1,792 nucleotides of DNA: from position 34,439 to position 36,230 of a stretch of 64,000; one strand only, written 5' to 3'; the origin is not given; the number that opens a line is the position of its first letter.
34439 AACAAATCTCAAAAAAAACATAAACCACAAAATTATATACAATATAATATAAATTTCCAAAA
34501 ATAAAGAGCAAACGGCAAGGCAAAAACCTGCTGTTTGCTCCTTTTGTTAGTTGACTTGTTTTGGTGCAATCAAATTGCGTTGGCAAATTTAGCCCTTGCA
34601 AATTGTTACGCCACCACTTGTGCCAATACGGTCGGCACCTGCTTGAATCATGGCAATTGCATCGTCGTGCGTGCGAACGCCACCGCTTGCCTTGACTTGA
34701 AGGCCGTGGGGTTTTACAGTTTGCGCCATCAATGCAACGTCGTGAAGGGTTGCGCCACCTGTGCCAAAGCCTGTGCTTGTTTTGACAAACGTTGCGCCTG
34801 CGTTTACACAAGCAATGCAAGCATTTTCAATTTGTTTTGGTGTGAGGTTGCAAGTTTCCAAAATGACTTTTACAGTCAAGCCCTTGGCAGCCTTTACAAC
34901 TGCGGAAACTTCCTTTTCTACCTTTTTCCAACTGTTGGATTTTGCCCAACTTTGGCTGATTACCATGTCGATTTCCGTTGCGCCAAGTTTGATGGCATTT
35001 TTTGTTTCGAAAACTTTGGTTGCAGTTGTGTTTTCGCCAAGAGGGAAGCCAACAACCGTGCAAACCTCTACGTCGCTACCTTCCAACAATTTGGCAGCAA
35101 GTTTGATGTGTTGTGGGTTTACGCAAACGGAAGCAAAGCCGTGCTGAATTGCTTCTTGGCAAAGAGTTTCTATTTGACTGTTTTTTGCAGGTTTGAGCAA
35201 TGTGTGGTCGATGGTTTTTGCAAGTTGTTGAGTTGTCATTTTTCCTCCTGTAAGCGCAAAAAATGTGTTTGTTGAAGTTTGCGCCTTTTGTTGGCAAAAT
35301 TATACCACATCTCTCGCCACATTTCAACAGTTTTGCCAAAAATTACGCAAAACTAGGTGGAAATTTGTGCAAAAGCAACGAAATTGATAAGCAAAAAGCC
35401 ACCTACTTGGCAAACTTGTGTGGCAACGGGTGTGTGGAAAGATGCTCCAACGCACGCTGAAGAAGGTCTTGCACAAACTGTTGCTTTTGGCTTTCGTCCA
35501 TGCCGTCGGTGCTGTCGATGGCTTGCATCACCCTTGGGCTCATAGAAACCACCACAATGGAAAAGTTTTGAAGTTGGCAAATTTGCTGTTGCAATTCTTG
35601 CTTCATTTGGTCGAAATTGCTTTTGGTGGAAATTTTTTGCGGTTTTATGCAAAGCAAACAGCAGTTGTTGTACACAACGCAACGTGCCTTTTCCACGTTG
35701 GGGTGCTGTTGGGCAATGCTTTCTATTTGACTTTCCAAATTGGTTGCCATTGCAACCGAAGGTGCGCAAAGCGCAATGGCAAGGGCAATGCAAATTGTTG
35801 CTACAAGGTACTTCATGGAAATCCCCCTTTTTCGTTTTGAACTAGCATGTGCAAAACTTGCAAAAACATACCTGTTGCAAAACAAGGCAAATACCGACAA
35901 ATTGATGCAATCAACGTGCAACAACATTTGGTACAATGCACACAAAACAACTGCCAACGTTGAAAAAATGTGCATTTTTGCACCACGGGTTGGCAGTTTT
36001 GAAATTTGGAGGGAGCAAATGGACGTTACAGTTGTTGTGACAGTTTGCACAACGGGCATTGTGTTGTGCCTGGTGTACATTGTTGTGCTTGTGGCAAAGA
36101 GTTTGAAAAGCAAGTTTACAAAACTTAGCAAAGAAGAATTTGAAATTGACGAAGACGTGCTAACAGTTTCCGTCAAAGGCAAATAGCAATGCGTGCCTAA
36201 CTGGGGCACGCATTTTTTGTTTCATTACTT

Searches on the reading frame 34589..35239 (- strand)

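Call 37: search_protein_families(library=pfam, proteins=[window:34589-35239:-], max_evalue=0.001)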
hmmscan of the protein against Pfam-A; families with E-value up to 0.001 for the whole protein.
window:34589-35239:- (216 aa): 1 family
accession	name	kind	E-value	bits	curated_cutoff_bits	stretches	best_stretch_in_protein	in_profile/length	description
PF01791.15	DeoC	-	1.2e-21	77.9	23.8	1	8-214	4-227/229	DeoC/LacD family aldolase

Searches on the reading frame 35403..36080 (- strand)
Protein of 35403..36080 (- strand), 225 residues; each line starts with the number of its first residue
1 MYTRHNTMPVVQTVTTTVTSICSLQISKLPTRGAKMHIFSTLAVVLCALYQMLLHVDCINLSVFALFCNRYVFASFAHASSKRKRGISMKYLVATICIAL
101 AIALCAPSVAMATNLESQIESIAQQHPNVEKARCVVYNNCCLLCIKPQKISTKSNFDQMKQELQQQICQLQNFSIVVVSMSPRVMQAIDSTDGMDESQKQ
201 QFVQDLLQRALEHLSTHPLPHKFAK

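Call 38: search_protein_families(library=pfam, proteins=[window:35403-36080:-], max_evalue=0.001)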
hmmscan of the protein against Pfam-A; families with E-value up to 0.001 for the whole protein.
window:35403-36080:- (225 aa): 2 families
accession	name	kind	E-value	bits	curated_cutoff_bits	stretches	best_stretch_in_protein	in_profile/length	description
PF09580.15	Spore_YhcN_YlaJ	-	1.6e-06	28.7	26.3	1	113-199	56-141/158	Sporulation lipoprotein YhcN/YlaJ (Spore_YhcN_YlaJ)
PF10318.15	7TM_GPCR_Srh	-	0.00033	20.2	26.3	1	47-132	87-169/302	Serpentine type 7TM GPCR chemoreceptor Srh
